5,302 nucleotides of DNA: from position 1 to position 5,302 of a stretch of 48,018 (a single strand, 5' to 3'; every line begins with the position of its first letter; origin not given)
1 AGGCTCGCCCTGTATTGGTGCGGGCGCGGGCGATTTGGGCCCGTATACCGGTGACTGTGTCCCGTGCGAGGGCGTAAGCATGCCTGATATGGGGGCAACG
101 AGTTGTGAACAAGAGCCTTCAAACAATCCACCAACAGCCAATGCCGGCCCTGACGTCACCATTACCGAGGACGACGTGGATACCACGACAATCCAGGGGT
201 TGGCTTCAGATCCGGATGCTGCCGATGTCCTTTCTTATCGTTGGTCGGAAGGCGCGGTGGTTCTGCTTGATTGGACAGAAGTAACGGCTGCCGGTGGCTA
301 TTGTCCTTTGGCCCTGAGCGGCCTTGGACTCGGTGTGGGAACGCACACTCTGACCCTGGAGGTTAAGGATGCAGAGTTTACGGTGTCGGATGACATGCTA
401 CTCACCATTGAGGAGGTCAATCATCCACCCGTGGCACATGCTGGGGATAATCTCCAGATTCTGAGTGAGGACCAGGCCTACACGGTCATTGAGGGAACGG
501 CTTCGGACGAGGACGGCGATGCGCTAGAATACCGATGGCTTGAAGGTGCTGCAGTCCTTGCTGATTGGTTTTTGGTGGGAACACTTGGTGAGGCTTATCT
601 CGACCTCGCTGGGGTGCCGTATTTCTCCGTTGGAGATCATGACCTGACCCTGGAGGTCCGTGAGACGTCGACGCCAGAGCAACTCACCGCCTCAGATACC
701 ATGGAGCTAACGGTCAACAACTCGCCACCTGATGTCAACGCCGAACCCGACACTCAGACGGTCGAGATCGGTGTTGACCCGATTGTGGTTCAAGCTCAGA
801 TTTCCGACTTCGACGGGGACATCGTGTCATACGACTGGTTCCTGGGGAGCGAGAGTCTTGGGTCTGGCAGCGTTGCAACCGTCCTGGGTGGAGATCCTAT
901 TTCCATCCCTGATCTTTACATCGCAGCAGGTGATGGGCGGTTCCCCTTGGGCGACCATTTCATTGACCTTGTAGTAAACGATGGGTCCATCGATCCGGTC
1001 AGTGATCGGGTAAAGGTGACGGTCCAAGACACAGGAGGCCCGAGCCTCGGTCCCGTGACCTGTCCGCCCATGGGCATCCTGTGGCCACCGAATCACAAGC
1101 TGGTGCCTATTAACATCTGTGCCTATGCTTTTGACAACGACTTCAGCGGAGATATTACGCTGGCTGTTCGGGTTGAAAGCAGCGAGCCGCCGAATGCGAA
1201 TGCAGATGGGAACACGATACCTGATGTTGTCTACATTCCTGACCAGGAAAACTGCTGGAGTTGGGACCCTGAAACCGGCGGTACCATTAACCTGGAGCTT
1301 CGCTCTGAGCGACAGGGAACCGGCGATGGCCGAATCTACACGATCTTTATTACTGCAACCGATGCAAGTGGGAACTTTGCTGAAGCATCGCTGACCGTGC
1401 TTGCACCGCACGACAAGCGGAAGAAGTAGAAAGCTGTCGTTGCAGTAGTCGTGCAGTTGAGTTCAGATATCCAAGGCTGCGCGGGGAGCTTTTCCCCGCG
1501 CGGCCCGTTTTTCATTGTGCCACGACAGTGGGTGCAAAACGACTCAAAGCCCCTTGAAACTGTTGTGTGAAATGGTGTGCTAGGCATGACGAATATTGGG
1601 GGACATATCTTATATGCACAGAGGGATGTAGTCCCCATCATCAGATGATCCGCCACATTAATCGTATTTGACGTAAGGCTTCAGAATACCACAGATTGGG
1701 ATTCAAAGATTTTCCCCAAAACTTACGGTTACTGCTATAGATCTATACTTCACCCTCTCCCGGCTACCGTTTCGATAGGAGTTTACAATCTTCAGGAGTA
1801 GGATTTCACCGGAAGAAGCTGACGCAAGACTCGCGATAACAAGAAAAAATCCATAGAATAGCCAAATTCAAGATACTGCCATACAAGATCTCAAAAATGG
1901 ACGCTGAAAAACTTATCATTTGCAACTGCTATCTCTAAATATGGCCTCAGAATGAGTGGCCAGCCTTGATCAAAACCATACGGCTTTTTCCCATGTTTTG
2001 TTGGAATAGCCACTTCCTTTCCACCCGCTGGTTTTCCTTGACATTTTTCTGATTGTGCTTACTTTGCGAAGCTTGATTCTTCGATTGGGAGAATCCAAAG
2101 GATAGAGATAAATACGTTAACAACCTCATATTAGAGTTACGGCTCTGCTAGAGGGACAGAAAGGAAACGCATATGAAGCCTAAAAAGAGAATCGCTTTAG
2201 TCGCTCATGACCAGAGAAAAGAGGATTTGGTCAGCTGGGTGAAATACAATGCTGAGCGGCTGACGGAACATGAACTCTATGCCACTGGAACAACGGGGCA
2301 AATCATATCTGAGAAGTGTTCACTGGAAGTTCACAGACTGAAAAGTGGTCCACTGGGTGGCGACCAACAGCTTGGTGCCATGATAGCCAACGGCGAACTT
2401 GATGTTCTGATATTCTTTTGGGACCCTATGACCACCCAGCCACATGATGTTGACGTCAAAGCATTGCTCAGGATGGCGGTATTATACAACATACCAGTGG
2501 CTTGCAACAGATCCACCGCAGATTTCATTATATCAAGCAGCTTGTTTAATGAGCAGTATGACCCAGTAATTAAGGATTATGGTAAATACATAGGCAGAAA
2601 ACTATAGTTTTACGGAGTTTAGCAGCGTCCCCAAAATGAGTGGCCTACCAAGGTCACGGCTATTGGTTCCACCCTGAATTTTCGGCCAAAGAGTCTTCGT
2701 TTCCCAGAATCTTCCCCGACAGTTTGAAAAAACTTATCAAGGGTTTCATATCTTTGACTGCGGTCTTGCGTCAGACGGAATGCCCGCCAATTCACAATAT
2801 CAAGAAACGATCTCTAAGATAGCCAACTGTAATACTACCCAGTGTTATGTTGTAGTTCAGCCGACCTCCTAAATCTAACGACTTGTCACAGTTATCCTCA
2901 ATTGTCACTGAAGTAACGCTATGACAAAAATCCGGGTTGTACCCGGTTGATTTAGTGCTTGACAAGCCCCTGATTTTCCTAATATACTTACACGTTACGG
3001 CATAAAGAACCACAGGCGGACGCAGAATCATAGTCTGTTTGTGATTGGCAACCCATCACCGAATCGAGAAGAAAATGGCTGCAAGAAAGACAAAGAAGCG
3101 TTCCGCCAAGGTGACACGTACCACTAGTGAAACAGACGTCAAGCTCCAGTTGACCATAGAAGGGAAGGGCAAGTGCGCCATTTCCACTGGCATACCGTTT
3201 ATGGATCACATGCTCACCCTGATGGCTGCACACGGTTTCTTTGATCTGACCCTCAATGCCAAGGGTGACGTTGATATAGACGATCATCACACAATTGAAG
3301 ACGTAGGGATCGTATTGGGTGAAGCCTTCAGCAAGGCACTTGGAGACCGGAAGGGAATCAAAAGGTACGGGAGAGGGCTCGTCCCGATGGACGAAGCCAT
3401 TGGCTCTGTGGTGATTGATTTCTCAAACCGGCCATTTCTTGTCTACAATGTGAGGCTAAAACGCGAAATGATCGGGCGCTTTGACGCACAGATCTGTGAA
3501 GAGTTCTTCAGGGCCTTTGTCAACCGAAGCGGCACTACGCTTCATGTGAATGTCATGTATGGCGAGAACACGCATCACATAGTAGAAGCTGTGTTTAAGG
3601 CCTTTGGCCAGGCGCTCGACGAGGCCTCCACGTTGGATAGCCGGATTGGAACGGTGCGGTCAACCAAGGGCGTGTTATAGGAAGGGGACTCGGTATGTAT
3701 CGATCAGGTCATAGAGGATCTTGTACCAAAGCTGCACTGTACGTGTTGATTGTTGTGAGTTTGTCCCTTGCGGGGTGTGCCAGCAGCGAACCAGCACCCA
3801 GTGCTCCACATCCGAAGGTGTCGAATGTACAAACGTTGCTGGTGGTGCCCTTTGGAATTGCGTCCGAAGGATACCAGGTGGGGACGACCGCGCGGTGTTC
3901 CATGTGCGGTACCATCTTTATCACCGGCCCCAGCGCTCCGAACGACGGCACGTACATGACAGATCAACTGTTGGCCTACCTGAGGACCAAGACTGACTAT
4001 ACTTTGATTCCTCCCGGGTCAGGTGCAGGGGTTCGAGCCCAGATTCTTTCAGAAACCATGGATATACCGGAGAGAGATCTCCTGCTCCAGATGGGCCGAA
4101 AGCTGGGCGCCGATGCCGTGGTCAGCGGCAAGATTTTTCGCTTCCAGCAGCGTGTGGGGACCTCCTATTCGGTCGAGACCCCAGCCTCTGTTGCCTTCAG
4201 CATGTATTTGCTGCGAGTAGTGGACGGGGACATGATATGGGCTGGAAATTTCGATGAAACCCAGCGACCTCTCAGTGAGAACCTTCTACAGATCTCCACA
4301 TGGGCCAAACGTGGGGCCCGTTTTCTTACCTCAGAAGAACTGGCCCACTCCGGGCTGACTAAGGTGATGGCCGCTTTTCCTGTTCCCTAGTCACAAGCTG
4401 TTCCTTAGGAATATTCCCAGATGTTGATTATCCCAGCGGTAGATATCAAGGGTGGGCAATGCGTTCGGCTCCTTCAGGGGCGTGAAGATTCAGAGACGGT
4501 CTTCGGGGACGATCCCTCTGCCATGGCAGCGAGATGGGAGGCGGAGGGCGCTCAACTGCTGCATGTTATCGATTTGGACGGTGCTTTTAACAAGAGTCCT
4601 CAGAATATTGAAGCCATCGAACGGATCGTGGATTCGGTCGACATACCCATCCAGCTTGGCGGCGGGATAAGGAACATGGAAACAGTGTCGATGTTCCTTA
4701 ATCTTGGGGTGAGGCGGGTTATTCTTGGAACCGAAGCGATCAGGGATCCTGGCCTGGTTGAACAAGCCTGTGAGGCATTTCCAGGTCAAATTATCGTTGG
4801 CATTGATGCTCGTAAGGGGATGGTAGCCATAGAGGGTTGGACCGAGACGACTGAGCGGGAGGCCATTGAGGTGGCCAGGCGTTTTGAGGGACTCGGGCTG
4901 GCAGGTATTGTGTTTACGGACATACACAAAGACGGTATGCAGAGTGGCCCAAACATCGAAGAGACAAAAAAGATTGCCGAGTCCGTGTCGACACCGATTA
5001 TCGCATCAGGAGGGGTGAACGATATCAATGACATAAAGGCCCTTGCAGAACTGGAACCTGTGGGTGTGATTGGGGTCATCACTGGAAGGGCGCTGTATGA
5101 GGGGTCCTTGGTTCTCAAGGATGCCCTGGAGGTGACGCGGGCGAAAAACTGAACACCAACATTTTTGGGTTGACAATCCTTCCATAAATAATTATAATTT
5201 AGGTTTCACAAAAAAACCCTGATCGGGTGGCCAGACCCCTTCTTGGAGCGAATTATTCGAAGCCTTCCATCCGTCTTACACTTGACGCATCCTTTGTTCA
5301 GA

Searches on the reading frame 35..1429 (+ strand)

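Call 58: search_protein_families(library=pfam, proteins=[window:35-1429:+], max_evalue=0.00001)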
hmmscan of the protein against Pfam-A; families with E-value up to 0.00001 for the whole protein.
window:35-1429:+ (464 aa): 2 families
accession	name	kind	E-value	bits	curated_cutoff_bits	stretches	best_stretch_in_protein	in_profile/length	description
PF22352.2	K319L-like_PKD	-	2.1e-10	40.9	27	0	37-121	1-80/84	K319L-like, PKD domain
PF18911.6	PKD_4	-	3.7e-06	27.3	27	0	30-71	1-40/85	PKD domain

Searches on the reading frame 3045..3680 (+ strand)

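Call 58: search_protein_families(library=pfam, proteins=[window:3045-3680:+], max_evalue=0.00001)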
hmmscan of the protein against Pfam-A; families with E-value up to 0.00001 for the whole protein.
window:3045-3680:+ (211 aa): 1 family
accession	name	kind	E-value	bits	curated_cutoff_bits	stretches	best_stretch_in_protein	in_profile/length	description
PF00475.24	IGPD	-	3.3e-66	222.3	27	1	48-191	1-144/144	Imidazoleglycerol-phosphate dehydratase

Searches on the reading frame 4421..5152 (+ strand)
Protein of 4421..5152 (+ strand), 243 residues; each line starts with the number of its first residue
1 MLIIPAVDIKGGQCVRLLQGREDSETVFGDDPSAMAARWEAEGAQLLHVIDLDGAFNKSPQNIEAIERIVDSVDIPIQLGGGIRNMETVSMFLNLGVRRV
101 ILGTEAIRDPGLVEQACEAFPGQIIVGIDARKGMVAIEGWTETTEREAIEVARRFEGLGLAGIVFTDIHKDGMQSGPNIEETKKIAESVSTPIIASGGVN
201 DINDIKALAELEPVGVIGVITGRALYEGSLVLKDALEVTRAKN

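Call 58: search_protein_families(library=pfam, proteins=[window:4421-5152:+], max_evalue=0.00001)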
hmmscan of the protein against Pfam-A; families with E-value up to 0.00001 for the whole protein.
window:4421-5152:+ (243 aa): 4 families
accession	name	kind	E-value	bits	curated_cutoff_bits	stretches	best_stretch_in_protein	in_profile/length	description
PF00977.27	His_biosynth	-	1.6e-83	280.1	23.6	1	3-230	2-227/228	Histidine biosynthesis protein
PF01207.24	Dus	-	2.5e-11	43.7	20.4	0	144-228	136-220/311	Dihydrouridine synthase (Dus)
PF03060.21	NMO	-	1.3e-07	31.7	28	0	182-210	185-213/331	Nitronate monooxygenase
PF02581.23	TMP-TENI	-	7.6e-07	29.1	27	0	139-209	99-167/180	Thiamine monophosphate synthase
